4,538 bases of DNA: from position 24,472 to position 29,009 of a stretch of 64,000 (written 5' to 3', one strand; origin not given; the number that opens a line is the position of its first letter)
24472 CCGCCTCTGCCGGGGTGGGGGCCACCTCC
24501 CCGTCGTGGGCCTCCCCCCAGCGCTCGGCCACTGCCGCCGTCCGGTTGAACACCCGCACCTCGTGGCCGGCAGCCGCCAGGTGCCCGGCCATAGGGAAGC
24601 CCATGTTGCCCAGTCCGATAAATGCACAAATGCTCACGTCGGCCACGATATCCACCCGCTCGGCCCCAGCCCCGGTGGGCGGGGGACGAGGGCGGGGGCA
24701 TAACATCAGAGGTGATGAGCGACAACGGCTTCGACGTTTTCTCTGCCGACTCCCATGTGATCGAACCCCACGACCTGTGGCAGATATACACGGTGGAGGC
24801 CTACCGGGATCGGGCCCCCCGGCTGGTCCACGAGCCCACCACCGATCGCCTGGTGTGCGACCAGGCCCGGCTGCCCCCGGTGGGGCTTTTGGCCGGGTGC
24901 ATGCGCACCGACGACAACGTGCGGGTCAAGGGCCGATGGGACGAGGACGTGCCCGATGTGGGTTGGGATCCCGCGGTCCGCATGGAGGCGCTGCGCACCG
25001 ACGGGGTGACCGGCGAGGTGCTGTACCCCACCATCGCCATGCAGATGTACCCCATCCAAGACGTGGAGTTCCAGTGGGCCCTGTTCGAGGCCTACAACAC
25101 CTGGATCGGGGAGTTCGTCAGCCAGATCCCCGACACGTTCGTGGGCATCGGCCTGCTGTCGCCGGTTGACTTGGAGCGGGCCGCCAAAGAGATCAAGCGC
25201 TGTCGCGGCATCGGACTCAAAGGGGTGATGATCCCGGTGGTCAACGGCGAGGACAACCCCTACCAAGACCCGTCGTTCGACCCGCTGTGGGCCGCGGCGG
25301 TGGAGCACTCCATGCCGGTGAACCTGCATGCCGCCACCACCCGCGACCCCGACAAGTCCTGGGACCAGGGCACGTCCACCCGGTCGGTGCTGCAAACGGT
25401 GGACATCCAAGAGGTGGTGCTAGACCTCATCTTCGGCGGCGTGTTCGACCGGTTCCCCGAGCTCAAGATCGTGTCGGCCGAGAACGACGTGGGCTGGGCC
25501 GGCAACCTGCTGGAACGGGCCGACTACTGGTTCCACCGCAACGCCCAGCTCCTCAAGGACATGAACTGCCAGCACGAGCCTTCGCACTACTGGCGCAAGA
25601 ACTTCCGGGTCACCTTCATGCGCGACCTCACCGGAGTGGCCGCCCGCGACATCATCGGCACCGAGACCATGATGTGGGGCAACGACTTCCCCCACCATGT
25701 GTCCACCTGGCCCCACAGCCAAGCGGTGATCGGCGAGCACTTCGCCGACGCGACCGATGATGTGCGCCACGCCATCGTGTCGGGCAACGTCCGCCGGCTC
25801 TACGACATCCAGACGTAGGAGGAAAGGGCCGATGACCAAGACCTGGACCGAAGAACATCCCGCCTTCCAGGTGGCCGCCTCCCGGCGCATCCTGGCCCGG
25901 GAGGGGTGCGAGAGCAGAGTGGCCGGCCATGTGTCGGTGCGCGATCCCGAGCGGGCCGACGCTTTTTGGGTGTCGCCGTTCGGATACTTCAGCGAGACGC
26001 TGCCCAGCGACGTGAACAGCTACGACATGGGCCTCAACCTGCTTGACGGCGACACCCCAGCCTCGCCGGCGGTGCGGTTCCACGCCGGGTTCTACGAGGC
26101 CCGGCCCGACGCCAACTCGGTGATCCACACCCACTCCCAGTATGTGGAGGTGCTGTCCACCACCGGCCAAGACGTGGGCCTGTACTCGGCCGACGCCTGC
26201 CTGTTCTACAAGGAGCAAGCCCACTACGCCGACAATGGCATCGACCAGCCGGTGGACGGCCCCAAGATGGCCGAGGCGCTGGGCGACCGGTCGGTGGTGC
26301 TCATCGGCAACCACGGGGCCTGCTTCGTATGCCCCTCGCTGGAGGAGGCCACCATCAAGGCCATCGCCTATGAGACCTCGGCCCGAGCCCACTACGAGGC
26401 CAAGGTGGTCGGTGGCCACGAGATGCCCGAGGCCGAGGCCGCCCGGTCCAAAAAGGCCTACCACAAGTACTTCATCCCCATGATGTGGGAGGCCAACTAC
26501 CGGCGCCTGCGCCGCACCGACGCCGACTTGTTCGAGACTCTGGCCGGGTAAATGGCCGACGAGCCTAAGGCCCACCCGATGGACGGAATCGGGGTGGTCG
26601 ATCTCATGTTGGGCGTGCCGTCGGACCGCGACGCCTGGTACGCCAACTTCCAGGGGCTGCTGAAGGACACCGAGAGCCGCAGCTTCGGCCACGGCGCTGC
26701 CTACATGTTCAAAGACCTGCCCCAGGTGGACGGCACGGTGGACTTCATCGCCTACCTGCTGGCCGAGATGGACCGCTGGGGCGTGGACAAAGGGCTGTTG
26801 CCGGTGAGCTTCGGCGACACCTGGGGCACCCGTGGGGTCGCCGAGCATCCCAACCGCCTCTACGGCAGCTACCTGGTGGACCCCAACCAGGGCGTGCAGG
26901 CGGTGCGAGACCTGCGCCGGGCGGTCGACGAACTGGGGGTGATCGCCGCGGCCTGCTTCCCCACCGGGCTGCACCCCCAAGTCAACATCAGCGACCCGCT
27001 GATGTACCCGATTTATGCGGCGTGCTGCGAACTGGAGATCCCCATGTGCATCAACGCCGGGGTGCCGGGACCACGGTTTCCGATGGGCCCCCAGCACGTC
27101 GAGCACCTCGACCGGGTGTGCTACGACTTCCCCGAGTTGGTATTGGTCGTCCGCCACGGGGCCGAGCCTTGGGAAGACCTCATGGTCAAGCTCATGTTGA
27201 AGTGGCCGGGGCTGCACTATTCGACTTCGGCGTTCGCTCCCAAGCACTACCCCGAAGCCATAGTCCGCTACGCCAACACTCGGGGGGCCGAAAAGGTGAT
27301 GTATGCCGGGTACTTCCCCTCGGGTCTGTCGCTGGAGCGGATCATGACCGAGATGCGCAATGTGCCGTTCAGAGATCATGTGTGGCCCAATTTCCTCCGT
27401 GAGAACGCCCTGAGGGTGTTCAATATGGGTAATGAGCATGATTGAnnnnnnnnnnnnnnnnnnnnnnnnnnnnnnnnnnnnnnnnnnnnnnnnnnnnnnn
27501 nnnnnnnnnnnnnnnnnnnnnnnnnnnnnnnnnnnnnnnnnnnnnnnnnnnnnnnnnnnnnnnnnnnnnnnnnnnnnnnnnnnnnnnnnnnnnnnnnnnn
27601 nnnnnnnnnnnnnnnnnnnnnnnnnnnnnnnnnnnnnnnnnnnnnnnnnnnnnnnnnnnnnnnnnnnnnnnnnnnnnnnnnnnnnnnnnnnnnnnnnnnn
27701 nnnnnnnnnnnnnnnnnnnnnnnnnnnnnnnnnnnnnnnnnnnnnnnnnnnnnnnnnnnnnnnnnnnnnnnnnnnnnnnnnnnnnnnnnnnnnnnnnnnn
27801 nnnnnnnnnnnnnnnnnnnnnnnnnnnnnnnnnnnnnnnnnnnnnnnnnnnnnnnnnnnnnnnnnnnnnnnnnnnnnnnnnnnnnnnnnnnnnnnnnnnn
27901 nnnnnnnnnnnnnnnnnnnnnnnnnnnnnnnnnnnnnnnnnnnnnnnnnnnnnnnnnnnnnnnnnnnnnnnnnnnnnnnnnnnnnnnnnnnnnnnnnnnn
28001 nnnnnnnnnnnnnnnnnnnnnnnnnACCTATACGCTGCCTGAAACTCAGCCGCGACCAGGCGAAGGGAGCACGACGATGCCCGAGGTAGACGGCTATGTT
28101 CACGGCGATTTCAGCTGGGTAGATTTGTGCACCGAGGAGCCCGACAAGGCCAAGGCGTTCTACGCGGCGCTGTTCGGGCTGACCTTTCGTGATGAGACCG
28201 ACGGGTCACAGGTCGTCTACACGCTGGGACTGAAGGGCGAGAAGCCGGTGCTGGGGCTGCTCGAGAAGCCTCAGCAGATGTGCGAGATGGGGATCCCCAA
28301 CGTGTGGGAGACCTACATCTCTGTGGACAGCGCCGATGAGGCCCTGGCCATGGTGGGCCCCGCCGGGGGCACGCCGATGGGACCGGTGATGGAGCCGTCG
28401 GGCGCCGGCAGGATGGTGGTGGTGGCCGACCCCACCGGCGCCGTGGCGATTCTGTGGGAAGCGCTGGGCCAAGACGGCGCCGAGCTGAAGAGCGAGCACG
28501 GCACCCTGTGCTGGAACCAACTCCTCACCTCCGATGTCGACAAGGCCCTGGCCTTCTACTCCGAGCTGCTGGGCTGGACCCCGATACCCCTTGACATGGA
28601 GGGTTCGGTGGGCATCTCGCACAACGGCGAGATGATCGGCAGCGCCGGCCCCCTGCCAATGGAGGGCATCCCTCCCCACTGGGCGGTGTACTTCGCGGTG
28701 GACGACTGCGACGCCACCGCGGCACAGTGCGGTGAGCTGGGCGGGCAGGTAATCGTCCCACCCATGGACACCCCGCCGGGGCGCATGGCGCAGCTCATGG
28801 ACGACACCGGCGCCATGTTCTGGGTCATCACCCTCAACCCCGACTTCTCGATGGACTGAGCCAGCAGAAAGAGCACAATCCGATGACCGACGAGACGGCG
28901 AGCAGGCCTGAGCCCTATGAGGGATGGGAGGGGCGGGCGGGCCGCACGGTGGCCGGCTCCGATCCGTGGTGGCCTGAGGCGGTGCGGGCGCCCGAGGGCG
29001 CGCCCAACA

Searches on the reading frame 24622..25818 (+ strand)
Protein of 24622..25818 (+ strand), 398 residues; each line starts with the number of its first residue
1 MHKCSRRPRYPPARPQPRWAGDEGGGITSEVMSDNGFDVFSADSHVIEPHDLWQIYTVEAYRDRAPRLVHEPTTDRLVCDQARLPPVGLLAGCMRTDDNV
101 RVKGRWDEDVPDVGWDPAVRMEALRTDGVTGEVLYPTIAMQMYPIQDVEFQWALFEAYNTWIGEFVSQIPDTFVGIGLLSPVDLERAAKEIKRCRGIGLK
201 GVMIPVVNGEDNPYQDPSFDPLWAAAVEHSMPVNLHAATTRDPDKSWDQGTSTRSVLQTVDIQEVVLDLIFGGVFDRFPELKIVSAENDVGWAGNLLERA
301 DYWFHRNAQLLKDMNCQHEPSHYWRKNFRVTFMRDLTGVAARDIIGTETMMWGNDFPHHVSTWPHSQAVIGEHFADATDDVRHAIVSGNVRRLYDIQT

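Call 57: search_protein_families(library=pfam, proteins=[window:24622-25818:+], max_evalue=0.0001)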
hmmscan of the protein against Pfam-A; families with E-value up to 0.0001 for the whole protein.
window:24622-25818:+ (398 aa): 1 family
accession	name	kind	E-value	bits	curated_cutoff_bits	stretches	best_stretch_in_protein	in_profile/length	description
PF04909.20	Amidohydro_2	-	2e-28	100.4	26.4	1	108-396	12-289/289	Amidohydrolase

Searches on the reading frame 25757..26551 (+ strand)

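Call 57: search_protein_families(library=pfam, proteins=[window:25757-26551:+], max_evalue=0.0001)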
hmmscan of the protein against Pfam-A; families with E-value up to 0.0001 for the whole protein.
window:25757-26551:+ (264 aa): 1 family
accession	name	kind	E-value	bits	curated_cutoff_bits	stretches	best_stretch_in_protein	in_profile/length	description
PF00596.27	Aldolase_II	-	4.8e-30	105.2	22.2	1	38-212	2-182/183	Class II Aldolase and Adducin N-terminal domain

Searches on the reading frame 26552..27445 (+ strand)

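Call 57: search_protein_families(library=pfam, proteins=[window:26552-27445:+], max_evalue=0.0001)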
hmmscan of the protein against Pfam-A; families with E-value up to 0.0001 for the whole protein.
window:26552-27445:+ (297 aa): 1 family
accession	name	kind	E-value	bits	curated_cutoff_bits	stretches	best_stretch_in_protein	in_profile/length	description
PF04909.20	Amidohydro_2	-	2.8e-21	77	26.4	1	89-290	66-287/289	Amidohydrolase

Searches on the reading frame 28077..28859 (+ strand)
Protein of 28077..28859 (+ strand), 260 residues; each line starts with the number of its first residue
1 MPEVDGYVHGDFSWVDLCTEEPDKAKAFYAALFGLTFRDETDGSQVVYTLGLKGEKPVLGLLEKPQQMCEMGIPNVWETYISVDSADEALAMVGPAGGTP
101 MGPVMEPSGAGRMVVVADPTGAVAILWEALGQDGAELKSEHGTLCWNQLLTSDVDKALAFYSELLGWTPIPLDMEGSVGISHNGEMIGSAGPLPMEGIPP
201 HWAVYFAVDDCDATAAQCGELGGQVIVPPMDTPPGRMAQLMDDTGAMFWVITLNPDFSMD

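Call 57: search_protein_families(library=pfam, proteins=[window:28077-28859:+], max_evalue=0.0001)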
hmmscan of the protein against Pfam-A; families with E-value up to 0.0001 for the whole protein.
window:28077-28859:+ (260 aa): 3 families
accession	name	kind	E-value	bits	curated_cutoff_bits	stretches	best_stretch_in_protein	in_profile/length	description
PF00903.31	Glyoxalase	-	9.8e-18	65.1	20.6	2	149-248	7-119/121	Glyoxalase/Bleomycin resistance protein/Dioxygenase superfamily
PF22677.2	Ble-like_N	-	2.7e-10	40.3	24.5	1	146-181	4-39/41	Bleomycin resistance protein-like N-terminal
PF18029.7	Glyoxalase_6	-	5.6e-10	40.3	23.6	0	151-247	6-102/106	Glyoxalase-like domain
